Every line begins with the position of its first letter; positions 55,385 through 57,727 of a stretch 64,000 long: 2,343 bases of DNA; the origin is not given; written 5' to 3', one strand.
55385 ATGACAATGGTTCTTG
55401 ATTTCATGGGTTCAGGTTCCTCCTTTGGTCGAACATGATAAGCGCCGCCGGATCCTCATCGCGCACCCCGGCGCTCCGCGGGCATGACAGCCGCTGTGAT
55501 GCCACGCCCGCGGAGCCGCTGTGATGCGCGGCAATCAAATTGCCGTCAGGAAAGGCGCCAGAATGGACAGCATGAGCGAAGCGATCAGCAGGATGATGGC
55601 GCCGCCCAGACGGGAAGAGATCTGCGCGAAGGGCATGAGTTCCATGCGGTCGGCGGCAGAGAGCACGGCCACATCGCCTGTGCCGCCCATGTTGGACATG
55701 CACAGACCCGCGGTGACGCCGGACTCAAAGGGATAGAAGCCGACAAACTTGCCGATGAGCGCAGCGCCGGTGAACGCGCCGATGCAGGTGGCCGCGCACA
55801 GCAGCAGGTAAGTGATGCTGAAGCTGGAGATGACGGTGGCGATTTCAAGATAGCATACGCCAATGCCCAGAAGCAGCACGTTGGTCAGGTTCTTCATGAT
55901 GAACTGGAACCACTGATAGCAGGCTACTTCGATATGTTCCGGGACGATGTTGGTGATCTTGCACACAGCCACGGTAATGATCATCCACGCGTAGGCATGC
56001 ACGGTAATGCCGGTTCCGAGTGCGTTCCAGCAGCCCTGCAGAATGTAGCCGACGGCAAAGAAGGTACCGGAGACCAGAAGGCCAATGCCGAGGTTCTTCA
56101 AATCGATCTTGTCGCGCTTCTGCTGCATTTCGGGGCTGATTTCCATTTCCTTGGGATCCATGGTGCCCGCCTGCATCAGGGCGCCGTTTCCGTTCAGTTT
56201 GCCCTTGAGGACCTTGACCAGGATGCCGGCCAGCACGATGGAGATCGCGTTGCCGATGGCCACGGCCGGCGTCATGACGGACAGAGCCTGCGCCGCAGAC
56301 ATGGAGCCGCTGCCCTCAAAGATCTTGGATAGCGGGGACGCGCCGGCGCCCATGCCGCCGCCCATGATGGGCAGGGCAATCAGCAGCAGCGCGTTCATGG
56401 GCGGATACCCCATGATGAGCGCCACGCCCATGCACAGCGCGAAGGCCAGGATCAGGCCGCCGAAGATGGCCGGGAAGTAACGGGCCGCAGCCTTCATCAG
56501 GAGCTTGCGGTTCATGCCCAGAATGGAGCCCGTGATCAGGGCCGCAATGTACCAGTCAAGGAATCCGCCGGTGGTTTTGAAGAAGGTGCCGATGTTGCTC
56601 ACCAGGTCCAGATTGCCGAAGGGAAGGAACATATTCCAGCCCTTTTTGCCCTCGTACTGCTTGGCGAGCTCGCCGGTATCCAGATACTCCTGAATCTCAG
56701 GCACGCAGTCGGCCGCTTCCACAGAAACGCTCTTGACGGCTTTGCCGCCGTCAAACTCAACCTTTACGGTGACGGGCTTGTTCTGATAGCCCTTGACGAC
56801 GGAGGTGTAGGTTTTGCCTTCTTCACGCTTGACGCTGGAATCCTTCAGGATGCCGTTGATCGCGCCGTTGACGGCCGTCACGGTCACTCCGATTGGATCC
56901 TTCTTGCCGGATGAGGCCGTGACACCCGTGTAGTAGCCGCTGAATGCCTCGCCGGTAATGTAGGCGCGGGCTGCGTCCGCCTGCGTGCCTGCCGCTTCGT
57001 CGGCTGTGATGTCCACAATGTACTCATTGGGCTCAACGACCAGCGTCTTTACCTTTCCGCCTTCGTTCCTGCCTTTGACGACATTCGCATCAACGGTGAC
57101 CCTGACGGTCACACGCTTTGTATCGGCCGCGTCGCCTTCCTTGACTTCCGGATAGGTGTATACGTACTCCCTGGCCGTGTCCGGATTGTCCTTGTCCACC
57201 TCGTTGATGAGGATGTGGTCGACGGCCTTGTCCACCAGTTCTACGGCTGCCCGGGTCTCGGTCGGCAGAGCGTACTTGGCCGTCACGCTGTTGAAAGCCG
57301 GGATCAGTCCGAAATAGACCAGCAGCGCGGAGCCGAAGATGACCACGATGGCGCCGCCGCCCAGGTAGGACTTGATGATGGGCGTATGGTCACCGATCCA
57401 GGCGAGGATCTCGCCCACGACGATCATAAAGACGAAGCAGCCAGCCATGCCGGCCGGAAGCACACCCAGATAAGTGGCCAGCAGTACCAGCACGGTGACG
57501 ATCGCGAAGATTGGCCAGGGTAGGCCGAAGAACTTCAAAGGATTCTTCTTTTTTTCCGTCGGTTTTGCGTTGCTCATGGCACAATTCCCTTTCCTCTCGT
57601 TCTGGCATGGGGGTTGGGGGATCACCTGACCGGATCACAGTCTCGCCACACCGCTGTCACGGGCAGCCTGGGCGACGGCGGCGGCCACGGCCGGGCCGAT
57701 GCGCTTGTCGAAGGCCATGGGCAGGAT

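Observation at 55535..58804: Malic enzyme (TTG start) plus a 2-hydroxycarboxylate transporter carrying a ~230-aa extracytoplasmic insertion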

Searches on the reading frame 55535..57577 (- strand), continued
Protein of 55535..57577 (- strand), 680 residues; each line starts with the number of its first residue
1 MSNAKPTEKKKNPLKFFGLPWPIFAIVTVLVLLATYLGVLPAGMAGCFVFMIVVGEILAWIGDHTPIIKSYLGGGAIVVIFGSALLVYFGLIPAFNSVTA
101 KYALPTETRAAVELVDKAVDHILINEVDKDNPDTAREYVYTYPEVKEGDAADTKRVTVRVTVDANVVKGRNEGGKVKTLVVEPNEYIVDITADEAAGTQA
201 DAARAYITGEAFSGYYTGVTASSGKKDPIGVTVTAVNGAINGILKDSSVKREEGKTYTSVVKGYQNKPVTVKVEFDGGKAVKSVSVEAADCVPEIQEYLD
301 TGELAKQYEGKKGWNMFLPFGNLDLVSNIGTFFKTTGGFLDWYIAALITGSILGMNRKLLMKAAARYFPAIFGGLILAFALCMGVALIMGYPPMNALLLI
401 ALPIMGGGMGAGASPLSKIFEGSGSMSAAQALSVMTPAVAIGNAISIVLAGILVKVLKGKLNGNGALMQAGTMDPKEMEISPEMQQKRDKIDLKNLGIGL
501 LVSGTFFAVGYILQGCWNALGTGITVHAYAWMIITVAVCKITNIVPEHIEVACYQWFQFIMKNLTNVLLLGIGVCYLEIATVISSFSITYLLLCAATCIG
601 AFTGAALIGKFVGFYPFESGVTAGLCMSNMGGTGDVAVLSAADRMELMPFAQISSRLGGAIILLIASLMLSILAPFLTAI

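Call 73: fold_search(model_id=the predicted structure, library=pdb)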
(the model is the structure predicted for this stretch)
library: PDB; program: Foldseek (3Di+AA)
matches with E <= 10: 529; with E <= 0.001: 19
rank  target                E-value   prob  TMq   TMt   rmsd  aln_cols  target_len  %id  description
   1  5a1s_D                6.2e-16  1.00  0.49  0.73   7.0       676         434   22  Crystal structure of the sodium-dependent citrate symporter SeCitS form Salmonella enterica. (released 2016-02-17)
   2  9lsk_A                9.4e-16  1.00  0.52  0.79   6.9       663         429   23  Cryo-EM structure of the Klebsiella pneumoniae CitS (citrate-bound occluded state) (released 2025-03-12)
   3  5a1s_B                1.2e-15  1.00  0.43  0.66   4.1       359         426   35  Crystal structure of the sodium-dependent citrate symporter SeCitS form Salmonella enterica. (released 2016-02-17)
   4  5xar_C                1.4e-15  1.00  0.48  0.76   7.4       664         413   22  Structural insights into the elevator-like mechanism of the sodium/citrate symporter CitS (released 2017-06-14)
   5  5xat_D                2.4e-15  1.00  0.48  0.76   7.4       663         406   22  Structural insights into the elevator-like mechanism of the sodium/citrate symporter CitS (released 2017-06-14)
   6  5a1s_A                2.8e-15  1.00  0.45  0.67   8.2       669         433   23  Crystal structure of the sodium-dependent citrate symporter SeCitS form Salmonella enterica. (released 2016-02-17)
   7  5xas_B                5.5e-15  1.00  0.48  0.75   8.1       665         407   22  Structural insights into the elevator-like mechanism of the sodium/citrate symporter CitS (released 2017-06-14)
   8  5xar_A                7.3e-15  1.00  0.48  0.75   7.6       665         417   22  Structural insights into the elevator-like mechanism of the sodium/citrate symporter CitS (released 2017-06-14)
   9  5a1s_C                9.4e-15  1.00  0.44  0.65   8.7       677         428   22  Crystal structure of the sodium-dependent citrate symporter SeCitS form Salmonella enterica. (released 2016-02-17)
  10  5xar_D                9.8e-15  1.00  0.42  0.66   3.7       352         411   34  Structural insights into the elevator-like mechanism of the sodium/citrate symporter CitS (released 2017-06-14)
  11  5xar_B                1.3e-14  1.00  0.49  0.77   7.8       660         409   22  Structural insights into the elevator-like mechanism of the sodium/citrate symporter CitS (released 2017-06-14)
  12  5xat_A                1.3e-14  1.00  0.38  0.58   5.8       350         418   35  Structural insights into the elevator-like mechanism of the sodium/citrate symporter CitS (released 2017-06-14)
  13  5xat_C                1.4e-14  1.00  0.38  0.59   5.8       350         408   35  Structural insights into the elevator-like mechanism of the sodium/citrate symporter CitS (released 2017-06-14)
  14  5xat_B                1.8e-14  1.00  0.38  0.58   6.0       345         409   36  Structural insights into the elevator-like mechanism of the sodium/citrate symporter CitS (released 2017-06-14)
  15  9lsh_A                3.2e-14  1.00  0.38  0.56   6.2       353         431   35  Cryo-EM structure of the wild-type diabody complex (CitS-diabody #1-TLR3) (released 2025-03-12)
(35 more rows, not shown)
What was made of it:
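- On 2-hydroxycarboxylate transporter family (PF03390 / TC 2.A.24): The AF2 model against 5a1s and 9lsk gives E ~1e-15 and target TM-score 0.73-0.79 (call 73).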

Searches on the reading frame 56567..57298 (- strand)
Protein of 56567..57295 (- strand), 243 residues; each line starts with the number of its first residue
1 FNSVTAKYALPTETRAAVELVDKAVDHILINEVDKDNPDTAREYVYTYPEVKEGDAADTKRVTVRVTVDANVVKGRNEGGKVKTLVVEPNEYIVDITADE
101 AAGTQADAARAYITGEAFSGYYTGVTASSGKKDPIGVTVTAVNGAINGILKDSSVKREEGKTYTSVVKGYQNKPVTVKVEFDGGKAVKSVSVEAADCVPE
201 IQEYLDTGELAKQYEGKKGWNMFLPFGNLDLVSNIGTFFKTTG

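Call 5: search_protein_families(library=pfam, proteins=[window:56567-57295:-], max_evalue=10)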
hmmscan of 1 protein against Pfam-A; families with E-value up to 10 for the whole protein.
seq(243 aa): 3 families
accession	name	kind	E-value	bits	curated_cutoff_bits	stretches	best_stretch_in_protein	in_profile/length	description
PF13754.12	Big_3_4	-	0.058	13.8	27.3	1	70-110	12-54/106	Domain of unknown function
PF02382.20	RTX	-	0.11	12.5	26.8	1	91-153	65-122/311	N-terminal domain in RTX protein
PF05031.18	NEAT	-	0.12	13.3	32.8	1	159-202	17-58/119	Iron Transport-associated domain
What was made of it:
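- On FMN_bind domain (PF04205): The insert alone gave no FMN_bind hit even at E up to 10 (call 5).
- On NEAT domain (PF05031): E 0.12, 13.3 bits against a 32.8-bit cut-off, covering 42 of 119 model positions (call 5).
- Pfam's own FMN_bind model does not match (call 5).
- Tried and rejected: Pfam on the insert (call 5).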

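Call 10: find_homologous_proteins(query=window:56630-57292:-, max_evalue=10)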
Query seq(221 aa): 893 candidates shared short words with the query, none scored E <= 10.
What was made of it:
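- Tried and rejected: Word-index homolog search with the insert alone (call 10).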

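Call 43: predict_structure(alignment_id=A5)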
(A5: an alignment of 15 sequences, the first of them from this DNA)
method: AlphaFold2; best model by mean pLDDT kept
length: 229 residues; sequences in the alignment: 15
mean_pLDDT: 81.7   pTM: 0.75
mean pLDDT of the five models: 81.7, 81.2, 80.6, 78.4, 75.9
residues with pLDDT >= 90: 47; 70-90: 152; 50-70: 25; < 50: 5
segments of 3 or more residues with pLDDT < 50: 227-229
pLDDT, mean of each block of 10 residues (from residue 1): 82 85 89 76 84 62 84 55 87 77 75 85 87 89 92 79 92 92 88 88 87 88 53
secondary structure, 60 per line:
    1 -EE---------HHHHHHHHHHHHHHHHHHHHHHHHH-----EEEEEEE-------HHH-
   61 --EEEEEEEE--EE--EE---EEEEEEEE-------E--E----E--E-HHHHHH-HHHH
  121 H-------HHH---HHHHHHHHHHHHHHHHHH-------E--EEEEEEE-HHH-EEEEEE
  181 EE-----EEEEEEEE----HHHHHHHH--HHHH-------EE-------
elements in order: H13-37 E43-49 E63-70 E82-89 H110-115 H117-121 H135-152 E163-169 E175-182 E188-195 H200-207 H210-213
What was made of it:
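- The insert model has pLDDT 81.7 from only 15 sequences (call 43). It is a folded two-domain unit (call 43). The fold is predicted confidently from a shallow alignment (call 43).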

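Call 45: fold_search(model_id=the predicted structure, library=pdb)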
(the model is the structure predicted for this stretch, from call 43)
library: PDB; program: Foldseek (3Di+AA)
matches with E <= 10: 352; with E <= 0.001: 0
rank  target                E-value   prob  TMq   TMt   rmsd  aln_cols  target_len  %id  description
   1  5ay6_A                1.0e-01  0.08  0.12  0.09  19.8       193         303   16  32 kDa Fragment of the Flagellar hook protein FlgE from Caulobacter crescentus (released 2016-08-17)
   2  7pkn_O                1.1e-01  0.15  0.21  0.23  20.9       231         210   12  Structure of the human CCAN deltaCT complex (released 2022-04-27)
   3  8ow1_OO               2.3e-01  0.06  0.15  0.14  19.1       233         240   12  Cryo-EM structure of the yeast Inner kinetochore bound to a CENP-A nucleosome. (released 2023-08-09)
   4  1q48_MODEL_1_A        2.9e-01  0.72  0.21  0.34   5.6        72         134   12  Solution NMR Structure of The Haemophilus Influenzae Iron-Sulfur Cluster Assembly Protein U (IscU) with Zinc B (released 2003-11-18)
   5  8ow1_O                2.9e-01  0.08  0.18  0.17  18.4       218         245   11  Cryo-EM structure of the yeast Inner kinetochore bound to a CENP-A nucleosome. (released 2023-08-09)
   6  8fhl_A                4.2e-01  0.05  0.10  0.09  21.9       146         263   15  Structure of pyruvate dehydrogenase phosphatase regulatory subunit neoepitope presented by H2-Dd (released 2023-06-28)
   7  5sy5_A                4.4e-01  0.06  0.15  0.13  19.3       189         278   10  Crystal Structure of the Heterodimeric NPAS1-ARNT Complex (released 2016-11-09)
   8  8dga_K                4.7e-01  0.06  0.15  0.18  39.7       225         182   10  Structural Basis of MicroRNA Biogenesis by Dicer-1 and Its Partner Protein Loqs-PB - complex IV (released 2022-11-16)
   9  6qld_O                5.0e-01  0.07  0.17  0.18  17.5       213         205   11  Structure of inner kinetochore CCAN-Cenp-A complex (released 2019-10-02)
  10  2ns2_B                5.9e-01  0.02  0.12  0.15  19.1       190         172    8  Crystal Structure of Spindlin1 (released 2006-11-28)
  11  8iff_B                6.3e-01  0.08  0.12  0.04  10.7        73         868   19  Cryo-EM structure of Arabidopsis phytochrome A. (released 2023-08-02)
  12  6fhm_B                6.3e-01  0.04  0.13  0.16  22.3       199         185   13  Crystal structure of the F47E mutant of the lipoprotein localization factor, LolA (released 2018-07-25)
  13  8rmc_D                7.5e-01  0.57  0.21  0.35   6.1        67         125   12  Structure of the FDX2-bound core ISC complex (proximal conformation) (released 2024-12-18)
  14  7pb8_O                7.5e-01  0.07  0.19  0.22  21.6       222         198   11  Crystal structure of the CENP-OPQUR complex (released 2022-04-27)
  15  5wkp_H                7.9e-01  0.54  0.20  0.34   6.2        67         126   12  Crystal Structure of the Human mitochondrial Cysteine Desulfurase in complex with ISD11 and Iron-Sulfur Cluster Scaffo (released 2017-11-15)
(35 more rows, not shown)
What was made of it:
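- Foldseek gave nothing below E 0.1 (call 45).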

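Call 52: find_related_loci(query=A5, collection=genome_contigs, flank=6000)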
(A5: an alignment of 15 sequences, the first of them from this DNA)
Query A5 (229 aa) in genome_contigs; peptide patterns used: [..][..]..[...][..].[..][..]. (x = any residue, [..] = any of these).
23 stretches matched a pattern; 4 encode a relative of the query (tblastn E <= 1e-3); 4 distinct loci.
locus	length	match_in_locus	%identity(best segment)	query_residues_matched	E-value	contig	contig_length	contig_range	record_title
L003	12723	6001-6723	47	1-229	6e-62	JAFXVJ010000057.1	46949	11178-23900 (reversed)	MAG: Clostridia bacterium isolate RGIG6780 Sheep_Rumen-3__c1621070, whole genome shotgun sequence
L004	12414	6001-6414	38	92-229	3e-25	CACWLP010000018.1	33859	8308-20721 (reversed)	MAG: uncultured Clostridiales bacterium isolate RUG10690 genome assembly, contig: RUG10690_asm_18, whole genome shotgun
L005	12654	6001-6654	35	1-229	1e-32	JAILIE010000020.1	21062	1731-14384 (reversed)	MAG: Clostridiales bacterium isolate RUI142 k141_1704833_flag=0_multi=26.9876_len=21062, whole genome shotgun sequence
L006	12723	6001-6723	45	1-229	3e-59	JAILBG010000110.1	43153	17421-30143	MAG: Clostridiales bacterium isolate RUI553 k141_12565016_flag=1_multi=13.0000_len=43153, whole genome shotgun sequence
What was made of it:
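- It occurs in 4 GTDB species representatives from different rumen studies (call 52).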
